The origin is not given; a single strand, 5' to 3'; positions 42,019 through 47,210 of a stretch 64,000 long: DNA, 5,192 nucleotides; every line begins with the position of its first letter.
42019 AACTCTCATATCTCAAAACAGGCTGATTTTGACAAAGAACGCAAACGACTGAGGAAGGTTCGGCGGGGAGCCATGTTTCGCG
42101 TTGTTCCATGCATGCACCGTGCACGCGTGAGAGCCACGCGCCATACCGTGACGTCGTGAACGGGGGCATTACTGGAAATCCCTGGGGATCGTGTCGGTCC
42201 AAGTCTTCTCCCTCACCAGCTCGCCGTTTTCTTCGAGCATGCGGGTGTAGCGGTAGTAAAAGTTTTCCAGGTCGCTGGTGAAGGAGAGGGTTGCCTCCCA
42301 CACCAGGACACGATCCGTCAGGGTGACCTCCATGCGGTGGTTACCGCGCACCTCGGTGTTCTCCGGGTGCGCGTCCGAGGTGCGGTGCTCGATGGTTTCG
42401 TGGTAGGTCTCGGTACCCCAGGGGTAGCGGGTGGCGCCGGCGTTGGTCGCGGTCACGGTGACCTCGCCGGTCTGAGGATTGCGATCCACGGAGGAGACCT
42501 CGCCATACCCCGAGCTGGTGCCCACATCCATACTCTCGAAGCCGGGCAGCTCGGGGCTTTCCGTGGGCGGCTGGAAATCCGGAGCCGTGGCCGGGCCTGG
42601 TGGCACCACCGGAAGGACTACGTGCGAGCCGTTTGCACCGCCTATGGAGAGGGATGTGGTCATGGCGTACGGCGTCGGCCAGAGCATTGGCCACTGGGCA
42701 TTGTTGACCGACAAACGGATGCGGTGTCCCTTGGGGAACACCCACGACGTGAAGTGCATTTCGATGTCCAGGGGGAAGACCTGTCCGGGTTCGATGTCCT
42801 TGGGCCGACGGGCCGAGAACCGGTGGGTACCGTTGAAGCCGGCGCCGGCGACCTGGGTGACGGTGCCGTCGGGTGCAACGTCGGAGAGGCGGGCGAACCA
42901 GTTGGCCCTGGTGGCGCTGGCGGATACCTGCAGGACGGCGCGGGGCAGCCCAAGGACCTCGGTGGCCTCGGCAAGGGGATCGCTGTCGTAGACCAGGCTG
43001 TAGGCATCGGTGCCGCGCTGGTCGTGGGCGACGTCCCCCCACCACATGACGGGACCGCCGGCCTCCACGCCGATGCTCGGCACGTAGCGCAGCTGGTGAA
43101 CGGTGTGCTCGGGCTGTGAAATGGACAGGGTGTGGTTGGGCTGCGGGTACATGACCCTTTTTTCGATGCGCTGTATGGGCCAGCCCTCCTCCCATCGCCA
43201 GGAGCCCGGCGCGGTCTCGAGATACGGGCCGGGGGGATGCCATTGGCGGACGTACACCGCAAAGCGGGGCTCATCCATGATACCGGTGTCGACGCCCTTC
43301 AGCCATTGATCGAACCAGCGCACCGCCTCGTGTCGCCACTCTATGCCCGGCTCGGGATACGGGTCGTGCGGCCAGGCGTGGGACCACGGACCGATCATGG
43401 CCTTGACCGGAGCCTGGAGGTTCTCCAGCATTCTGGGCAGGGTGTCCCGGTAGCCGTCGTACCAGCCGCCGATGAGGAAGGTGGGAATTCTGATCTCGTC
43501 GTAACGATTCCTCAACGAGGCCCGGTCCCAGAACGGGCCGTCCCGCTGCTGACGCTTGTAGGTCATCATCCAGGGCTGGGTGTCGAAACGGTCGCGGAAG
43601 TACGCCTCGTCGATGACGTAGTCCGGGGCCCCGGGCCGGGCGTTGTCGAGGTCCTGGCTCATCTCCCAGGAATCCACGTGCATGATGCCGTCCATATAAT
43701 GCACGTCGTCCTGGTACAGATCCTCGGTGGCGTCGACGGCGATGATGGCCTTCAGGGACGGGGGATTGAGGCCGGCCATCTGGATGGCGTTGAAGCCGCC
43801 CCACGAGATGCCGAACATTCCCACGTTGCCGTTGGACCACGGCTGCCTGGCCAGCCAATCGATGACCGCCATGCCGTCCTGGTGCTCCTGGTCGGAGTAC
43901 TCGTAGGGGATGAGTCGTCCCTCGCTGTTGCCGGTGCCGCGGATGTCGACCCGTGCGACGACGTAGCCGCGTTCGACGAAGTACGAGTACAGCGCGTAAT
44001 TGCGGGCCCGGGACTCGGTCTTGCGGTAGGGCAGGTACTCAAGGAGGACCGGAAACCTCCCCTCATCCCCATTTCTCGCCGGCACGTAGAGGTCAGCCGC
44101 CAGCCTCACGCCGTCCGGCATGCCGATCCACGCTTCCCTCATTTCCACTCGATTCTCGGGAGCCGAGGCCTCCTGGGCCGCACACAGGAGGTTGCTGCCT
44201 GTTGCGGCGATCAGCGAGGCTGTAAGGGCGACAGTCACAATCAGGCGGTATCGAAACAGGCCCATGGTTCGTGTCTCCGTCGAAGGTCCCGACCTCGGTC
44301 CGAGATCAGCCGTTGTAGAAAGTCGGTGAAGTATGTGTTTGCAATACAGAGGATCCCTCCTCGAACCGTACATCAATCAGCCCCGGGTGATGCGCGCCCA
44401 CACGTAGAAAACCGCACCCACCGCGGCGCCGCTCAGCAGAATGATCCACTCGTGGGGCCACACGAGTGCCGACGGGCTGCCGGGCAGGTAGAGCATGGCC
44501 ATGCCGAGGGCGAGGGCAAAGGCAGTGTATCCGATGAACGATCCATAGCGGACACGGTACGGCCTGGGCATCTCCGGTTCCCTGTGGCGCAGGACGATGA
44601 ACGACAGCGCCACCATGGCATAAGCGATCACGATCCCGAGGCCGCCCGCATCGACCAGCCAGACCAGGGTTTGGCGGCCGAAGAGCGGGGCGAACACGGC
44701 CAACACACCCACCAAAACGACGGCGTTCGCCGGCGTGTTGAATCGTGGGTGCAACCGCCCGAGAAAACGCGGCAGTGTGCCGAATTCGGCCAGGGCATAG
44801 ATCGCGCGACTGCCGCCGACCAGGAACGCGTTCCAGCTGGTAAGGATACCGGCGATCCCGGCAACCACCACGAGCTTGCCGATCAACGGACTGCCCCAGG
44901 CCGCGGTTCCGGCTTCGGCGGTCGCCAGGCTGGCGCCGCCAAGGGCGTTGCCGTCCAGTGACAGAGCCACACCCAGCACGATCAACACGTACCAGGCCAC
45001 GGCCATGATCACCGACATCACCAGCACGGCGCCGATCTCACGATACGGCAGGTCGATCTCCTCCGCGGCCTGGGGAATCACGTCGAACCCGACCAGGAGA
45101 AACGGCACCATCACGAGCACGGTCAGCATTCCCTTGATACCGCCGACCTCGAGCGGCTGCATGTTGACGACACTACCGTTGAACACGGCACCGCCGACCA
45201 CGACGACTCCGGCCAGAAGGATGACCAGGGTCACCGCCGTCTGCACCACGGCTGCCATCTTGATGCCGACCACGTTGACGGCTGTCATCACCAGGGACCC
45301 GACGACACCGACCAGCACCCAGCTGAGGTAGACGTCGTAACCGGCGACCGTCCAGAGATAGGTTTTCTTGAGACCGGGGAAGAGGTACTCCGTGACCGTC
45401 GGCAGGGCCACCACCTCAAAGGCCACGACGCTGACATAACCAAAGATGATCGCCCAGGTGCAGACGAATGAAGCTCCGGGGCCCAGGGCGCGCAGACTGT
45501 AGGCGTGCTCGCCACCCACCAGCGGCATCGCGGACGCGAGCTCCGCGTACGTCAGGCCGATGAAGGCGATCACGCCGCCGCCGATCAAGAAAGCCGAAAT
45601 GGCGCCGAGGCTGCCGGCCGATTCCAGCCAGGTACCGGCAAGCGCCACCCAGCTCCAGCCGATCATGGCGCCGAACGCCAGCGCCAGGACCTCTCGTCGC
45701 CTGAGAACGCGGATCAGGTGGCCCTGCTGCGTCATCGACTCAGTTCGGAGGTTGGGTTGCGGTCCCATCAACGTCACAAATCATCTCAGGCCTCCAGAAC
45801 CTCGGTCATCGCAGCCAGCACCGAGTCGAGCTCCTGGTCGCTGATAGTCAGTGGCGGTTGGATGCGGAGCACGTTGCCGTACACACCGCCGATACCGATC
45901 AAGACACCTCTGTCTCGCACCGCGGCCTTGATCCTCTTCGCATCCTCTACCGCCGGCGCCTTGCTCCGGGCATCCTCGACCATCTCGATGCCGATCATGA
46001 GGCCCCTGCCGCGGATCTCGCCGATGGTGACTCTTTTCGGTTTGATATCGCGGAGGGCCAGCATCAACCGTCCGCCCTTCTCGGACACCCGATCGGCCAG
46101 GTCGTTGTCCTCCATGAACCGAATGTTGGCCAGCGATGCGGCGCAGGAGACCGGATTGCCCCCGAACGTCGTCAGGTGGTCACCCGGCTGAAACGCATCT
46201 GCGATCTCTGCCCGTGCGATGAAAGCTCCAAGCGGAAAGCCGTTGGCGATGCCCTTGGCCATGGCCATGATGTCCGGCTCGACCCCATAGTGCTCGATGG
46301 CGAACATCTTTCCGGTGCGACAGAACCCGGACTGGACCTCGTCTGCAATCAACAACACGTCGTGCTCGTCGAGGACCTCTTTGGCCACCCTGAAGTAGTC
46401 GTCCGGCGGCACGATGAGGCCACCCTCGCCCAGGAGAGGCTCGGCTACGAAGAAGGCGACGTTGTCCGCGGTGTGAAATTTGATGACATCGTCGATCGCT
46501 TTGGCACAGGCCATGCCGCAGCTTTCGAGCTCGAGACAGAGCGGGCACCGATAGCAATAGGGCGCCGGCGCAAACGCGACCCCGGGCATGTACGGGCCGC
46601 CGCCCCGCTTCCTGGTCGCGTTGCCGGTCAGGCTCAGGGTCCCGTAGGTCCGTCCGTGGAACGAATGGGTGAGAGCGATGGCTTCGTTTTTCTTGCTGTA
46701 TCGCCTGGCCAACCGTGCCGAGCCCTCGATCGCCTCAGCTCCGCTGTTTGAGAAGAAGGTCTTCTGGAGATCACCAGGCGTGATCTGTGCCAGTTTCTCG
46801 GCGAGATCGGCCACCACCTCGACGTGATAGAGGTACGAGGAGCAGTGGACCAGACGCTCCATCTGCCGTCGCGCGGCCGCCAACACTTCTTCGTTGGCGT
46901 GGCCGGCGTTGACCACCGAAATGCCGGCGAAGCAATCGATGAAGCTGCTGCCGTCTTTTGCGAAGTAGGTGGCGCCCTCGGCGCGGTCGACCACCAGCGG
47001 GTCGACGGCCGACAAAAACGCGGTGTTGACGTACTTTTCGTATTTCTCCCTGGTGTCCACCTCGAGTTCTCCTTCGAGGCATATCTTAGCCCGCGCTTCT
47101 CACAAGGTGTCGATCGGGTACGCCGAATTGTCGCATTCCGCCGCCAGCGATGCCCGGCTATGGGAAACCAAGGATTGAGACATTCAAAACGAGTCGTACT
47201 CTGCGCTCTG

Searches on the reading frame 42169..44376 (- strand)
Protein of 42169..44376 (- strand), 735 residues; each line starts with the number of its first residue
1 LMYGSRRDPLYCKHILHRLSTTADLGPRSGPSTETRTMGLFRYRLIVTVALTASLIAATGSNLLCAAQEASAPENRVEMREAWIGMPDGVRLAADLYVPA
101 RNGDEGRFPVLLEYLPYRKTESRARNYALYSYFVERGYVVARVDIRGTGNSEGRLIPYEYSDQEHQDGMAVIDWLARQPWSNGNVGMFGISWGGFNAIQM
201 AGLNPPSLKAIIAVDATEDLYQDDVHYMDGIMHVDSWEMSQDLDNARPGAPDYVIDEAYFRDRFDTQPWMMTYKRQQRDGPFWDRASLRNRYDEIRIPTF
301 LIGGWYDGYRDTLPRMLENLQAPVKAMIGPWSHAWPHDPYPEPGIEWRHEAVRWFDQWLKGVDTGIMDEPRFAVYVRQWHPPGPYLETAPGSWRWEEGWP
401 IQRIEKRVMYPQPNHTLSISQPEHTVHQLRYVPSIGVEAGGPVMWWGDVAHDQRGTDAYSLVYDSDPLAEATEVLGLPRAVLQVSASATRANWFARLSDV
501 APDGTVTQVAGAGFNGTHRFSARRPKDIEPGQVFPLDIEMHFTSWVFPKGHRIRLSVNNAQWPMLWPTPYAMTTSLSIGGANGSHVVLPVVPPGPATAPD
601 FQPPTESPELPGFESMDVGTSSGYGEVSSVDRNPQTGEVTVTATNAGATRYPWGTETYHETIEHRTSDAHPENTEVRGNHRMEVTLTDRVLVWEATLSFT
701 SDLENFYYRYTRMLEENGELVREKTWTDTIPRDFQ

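Call 65: search_protein_families(library=pfam, max_evalue=0.00001, proteins=[window:42169-44376:-])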
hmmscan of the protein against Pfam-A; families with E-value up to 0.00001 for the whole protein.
window:42169-44376:- (735 aa): 5 families
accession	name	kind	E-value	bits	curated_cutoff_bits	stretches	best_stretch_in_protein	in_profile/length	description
PF02129.25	Peptidase_S15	-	1.9e-61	208.5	23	1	88-334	1-261/262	X-Pro dipeptidyl-peptidase (S15 family)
PF08530.16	PepX_C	-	2.9e-33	116.1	22.5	1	365-575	2-194/217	X-Pro dipeptidyl-peptidase C-terminal non-catalytic domain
PF12146.15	Hydrolase_4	-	1.1e-09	38.4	27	1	127-304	21-199/239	Serine aminopeptidase, S33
PF00326.27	Peptidase_S9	-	3.6e-09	36.9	22.6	1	131-228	8-113/213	Prolyl oligopeptidase family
PF00561.26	Abhydrolase_1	-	1.2e-08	35.4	25.8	1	133-218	23-110/245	alpha/beta hydrolase fold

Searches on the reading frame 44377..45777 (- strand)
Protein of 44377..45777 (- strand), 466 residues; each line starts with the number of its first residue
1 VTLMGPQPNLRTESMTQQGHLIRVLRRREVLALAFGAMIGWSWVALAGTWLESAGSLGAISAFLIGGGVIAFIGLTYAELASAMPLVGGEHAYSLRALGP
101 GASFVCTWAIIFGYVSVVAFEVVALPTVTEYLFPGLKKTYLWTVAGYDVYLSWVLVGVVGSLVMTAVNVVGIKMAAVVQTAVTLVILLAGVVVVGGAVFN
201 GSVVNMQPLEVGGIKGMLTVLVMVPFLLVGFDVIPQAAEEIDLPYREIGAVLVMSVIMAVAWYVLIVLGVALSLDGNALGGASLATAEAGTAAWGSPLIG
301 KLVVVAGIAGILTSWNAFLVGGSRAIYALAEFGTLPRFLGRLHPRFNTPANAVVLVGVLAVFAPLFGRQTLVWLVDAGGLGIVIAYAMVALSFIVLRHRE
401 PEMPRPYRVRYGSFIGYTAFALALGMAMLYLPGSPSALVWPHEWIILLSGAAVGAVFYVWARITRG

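Call 65: search_protein_families(library=pfam, max_evalue=0.00001, proteins=[window:44377-45777:-])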
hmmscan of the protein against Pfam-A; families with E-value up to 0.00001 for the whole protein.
window:44377-45777:- (466 aa): 2 families
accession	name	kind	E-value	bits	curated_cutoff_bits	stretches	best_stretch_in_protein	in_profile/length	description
PF00324.27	AA_permease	-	9.7e-35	120.6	24.6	1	30-429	2-419/470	Amino acid permease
PF13520.12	AA_permease_2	-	1.4e-32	113.6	27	1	30-433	6-408/427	Amino acid permease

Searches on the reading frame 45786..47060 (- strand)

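Call 65: search_protein_families(library=pfam, max_evalue=0.00001, proteins=[window:45786-47060:-])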
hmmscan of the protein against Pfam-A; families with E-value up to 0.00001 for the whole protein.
window:45786-47060:- (424 aa): 1 family
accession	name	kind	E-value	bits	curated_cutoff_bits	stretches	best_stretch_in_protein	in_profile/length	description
PF00202.27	Aminotran_3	-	1.2e-111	373.8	30.5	1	21-422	10-403/403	Aminotransferase class-III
